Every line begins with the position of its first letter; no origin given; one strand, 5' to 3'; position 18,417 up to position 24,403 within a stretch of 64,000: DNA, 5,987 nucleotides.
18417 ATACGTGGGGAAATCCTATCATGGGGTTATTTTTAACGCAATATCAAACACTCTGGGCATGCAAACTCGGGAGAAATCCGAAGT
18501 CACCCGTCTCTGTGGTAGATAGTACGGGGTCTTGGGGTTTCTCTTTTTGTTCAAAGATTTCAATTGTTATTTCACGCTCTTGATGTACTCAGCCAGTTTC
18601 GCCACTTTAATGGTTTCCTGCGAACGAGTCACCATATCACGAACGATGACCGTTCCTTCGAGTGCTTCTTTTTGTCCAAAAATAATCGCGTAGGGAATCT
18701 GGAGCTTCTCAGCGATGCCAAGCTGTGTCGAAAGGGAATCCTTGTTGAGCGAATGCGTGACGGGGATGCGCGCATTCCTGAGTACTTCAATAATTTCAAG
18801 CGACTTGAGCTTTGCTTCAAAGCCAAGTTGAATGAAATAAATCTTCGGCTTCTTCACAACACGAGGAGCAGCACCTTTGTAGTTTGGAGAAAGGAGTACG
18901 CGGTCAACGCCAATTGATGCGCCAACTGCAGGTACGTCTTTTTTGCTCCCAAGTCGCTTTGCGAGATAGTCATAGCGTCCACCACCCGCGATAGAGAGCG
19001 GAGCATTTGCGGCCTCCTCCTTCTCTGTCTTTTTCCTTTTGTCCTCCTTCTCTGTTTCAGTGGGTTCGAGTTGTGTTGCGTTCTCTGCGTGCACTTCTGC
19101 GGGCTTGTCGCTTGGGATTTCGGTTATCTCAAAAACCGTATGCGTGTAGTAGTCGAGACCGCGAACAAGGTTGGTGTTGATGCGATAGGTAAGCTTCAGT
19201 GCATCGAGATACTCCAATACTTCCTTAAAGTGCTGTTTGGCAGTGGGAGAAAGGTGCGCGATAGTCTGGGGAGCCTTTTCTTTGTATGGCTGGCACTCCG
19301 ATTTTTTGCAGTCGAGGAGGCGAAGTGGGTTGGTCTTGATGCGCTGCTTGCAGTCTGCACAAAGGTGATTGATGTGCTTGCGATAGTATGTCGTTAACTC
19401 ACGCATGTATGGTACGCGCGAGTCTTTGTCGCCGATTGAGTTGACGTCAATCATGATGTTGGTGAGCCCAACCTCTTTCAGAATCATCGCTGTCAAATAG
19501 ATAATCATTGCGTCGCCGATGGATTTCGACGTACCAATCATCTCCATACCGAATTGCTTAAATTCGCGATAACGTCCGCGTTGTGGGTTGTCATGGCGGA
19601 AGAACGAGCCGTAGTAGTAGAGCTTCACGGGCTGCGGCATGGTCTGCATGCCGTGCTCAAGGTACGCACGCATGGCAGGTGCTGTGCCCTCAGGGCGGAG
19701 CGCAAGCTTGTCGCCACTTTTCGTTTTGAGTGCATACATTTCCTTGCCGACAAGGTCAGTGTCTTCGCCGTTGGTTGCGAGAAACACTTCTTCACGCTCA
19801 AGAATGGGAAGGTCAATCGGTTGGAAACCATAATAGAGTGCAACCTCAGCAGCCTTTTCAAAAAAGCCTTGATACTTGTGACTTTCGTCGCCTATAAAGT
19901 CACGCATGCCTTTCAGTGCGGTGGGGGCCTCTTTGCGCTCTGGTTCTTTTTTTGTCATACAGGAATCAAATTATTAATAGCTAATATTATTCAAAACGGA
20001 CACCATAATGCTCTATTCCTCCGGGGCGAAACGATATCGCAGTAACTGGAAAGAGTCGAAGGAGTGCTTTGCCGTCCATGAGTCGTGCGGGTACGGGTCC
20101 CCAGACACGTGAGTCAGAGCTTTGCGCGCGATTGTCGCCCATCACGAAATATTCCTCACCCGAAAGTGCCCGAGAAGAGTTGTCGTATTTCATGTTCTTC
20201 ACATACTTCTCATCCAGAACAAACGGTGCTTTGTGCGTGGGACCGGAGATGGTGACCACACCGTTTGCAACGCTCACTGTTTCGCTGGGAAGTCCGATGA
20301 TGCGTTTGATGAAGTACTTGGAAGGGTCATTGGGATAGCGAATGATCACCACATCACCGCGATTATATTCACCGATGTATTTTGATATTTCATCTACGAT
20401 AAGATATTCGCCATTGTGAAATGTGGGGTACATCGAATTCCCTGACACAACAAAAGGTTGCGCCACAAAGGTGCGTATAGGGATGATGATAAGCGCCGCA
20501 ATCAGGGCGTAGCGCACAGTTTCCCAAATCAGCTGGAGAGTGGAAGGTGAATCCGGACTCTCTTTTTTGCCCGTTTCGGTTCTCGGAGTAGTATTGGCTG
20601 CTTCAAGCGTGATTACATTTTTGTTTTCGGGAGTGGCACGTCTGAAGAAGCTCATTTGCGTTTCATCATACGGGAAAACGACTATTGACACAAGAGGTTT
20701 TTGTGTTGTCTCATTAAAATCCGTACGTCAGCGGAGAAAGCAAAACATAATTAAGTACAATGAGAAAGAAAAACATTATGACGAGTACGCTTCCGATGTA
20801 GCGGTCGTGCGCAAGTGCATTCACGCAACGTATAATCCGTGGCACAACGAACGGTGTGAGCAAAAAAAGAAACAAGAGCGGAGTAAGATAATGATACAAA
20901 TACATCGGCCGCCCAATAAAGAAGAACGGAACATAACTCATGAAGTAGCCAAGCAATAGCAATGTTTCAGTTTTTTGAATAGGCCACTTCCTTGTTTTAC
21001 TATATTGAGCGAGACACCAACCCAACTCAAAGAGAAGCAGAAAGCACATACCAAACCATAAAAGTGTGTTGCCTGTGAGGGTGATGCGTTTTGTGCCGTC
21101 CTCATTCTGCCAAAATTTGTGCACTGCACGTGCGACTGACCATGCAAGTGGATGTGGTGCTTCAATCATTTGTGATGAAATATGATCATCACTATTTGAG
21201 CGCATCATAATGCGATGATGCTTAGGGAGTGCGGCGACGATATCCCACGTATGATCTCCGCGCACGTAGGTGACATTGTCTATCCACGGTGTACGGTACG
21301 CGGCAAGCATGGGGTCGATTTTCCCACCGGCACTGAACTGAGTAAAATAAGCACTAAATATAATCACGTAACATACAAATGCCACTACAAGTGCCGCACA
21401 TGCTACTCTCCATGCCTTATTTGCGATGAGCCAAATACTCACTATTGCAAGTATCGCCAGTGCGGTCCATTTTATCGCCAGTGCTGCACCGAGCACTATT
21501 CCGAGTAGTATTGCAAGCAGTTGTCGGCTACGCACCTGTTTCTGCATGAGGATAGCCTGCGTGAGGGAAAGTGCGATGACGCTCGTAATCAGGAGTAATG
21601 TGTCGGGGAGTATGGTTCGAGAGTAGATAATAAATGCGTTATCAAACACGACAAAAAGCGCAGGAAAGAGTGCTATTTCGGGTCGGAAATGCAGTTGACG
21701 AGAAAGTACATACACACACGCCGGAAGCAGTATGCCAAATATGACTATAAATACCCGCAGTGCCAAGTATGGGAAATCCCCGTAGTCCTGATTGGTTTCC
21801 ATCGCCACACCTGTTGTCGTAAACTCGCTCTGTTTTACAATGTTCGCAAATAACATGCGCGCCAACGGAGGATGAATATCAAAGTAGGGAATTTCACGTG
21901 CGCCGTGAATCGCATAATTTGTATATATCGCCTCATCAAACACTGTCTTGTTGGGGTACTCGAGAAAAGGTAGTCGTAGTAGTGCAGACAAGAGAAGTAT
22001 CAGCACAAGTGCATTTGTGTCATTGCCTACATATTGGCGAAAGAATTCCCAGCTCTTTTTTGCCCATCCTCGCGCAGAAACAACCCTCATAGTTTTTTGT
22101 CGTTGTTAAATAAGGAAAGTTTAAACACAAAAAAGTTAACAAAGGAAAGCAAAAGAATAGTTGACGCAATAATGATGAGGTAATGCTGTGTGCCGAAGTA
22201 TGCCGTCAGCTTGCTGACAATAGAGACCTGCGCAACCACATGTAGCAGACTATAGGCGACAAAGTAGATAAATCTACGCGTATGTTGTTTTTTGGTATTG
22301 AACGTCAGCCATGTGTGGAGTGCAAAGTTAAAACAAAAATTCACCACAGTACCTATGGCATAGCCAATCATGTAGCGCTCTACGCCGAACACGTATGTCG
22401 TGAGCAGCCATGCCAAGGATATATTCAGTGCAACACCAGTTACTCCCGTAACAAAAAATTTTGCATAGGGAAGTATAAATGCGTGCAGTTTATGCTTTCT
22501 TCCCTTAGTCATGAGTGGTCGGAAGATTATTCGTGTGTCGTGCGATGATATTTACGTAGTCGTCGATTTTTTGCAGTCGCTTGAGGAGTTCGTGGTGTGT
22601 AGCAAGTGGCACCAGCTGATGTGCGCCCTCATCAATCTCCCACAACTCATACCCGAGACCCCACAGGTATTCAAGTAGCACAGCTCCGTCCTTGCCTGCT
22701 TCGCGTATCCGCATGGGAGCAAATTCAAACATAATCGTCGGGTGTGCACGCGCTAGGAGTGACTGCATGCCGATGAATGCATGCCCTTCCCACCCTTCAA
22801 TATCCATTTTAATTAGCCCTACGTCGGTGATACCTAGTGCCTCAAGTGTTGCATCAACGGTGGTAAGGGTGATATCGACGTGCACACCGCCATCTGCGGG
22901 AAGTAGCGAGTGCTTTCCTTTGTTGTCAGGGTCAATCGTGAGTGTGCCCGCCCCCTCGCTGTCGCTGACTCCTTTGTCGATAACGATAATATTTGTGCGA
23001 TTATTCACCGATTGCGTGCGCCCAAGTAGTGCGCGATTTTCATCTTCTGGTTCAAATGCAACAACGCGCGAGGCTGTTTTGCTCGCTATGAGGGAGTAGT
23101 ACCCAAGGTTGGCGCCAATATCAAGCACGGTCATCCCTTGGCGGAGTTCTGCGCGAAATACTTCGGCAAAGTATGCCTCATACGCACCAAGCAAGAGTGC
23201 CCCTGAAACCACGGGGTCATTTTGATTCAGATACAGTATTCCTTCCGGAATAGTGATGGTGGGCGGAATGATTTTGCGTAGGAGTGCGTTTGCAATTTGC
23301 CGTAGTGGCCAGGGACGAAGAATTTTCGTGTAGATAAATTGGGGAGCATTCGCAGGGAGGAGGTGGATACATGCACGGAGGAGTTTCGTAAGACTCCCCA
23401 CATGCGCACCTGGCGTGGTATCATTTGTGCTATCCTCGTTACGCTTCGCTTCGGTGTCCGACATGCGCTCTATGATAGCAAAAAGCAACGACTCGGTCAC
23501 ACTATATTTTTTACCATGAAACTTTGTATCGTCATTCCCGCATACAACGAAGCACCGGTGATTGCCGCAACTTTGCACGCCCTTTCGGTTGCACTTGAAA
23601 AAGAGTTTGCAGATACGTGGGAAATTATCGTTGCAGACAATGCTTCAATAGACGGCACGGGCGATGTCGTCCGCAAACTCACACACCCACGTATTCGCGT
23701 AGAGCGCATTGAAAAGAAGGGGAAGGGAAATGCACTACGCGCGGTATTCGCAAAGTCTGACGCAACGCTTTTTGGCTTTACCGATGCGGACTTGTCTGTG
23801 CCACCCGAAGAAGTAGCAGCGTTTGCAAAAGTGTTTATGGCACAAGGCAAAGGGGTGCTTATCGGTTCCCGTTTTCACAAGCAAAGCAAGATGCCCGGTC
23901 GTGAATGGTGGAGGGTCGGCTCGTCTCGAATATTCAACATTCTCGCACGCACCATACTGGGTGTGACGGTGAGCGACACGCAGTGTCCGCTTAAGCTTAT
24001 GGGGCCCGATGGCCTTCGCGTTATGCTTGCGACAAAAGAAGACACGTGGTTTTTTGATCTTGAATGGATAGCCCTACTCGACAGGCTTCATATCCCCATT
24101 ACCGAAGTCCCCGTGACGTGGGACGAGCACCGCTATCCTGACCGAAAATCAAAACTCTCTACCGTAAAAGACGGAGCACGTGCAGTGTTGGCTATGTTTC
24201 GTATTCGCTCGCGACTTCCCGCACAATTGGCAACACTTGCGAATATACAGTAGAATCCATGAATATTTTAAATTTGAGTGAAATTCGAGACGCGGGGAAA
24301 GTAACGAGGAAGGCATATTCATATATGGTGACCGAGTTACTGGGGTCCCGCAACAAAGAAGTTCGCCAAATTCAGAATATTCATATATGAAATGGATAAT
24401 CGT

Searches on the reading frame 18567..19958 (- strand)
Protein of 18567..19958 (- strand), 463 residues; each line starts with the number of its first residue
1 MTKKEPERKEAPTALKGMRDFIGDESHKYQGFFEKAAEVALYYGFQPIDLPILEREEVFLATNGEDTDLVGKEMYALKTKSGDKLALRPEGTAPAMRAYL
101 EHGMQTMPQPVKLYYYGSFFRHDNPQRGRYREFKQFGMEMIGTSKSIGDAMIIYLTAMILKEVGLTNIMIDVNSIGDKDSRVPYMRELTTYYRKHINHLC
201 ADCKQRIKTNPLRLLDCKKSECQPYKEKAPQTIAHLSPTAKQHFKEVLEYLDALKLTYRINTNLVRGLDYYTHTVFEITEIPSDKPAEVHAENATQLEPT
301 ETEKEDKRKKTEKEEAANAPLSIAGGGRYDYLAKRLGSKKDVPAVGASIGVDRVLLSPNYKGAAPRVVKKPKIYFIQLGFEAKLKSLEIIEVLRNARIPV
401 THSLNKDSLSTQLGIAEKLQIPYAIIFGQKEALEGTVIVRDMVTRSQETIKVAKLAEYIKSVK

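Call 15: search_protein_families(library=pfam, proteins=[window:18567-19958:-], max_evalue=0.00001)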
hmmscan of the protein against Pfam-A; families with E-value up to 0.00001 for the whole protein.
window:18567-19958:- (463 aa): 3 families
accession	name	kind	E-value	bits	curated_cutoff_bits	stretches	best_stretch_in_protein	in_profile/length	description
PF13393.11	tRNA-synt_His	-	4.6e-35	121.8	25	1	17-278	1-270/308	Histidyl-tRNA synthetase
PF03129.25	HGTP_anticodon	-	6.4e-13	49.1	21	1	377-461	6-93/94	Anticodon binding domain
PF00587.30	tRNA-synt_2b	-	3.7e-12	47.1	29.3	1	75-285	1-127/179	tRNA synthetase class II core domain (G, H, P, S and T)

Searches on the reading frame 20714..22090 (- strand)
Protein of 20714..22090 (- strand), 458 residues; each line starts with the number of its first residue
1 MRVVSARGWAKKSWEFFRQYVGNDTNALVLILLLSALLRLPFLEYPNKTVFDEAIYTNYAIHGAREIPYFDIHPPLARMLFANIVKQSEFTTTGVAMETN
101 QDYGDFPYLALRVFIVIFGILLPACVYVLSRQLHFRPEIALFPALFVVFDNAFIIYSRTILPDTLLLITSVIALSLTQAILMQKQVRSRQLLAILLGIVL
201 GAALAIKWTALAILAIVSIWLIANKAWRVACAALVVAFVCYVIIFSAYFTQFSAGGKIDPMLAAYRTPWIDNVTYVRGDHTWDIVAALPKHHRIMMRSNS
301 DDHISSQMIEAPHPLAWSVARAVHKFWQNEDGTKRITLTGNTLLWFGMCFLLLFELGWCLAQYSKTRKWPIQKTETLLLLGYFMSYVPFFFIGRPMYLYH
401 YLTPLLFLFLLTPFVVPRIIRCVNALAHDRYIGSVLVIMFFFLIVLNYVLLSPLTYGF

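Call 15: search_protein_families(library=pfam, proteins=[window:20714-22090:-], max_evalue=0.00001)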
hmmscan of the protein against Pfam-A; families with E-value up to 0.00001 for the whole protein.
window:20714-22090:- (458 aa): 2 families
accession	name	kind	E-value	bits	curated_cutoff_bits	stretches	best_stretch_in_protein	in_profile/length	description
PF02366.24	PMT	-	4.1e-30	105.6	22.7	1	30-242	2-225/245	Dolichyl-phosphate-mannose-protein mannosyltransferase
PF16192.10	PMT_4TMC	-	2e-23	83.4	32.4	1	291-457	8-185/202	C-terminal four TMM region of protein-O-mannosyltransferase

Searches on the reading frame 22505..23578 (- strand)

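Call 68: search_protein_families(library=pfam, proteins=[window:22505-23578:-], max_evalue=0.00001)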
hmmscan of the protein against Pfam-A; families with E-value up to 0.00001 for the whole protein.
window:22505-23578:- (357 aa): 1 family
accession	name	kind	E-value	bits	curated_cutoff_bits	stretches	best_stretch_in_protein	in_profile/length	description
PF05050.19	Methyltransf_21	-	5.5e-19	69.4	22.7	1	153-312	1-173/173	Methyltransferase FkbM domain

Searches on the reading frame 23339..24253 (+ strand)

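Call 68: search_protein_families(library=pfam, proteins=[window:23339-24253:+], max_evalue=0.00001)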
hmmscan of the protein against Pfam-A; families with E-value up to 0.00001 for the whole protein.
window:23339-24253:+ (304 aa): 1 family
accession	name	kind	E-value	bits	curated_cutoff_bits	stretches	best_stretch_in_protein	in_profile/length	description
PF00535.33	Glycos_transf_2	-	6.3e-24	85.2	23.3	1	63-205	1-143/168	Glycosyl transferase family 2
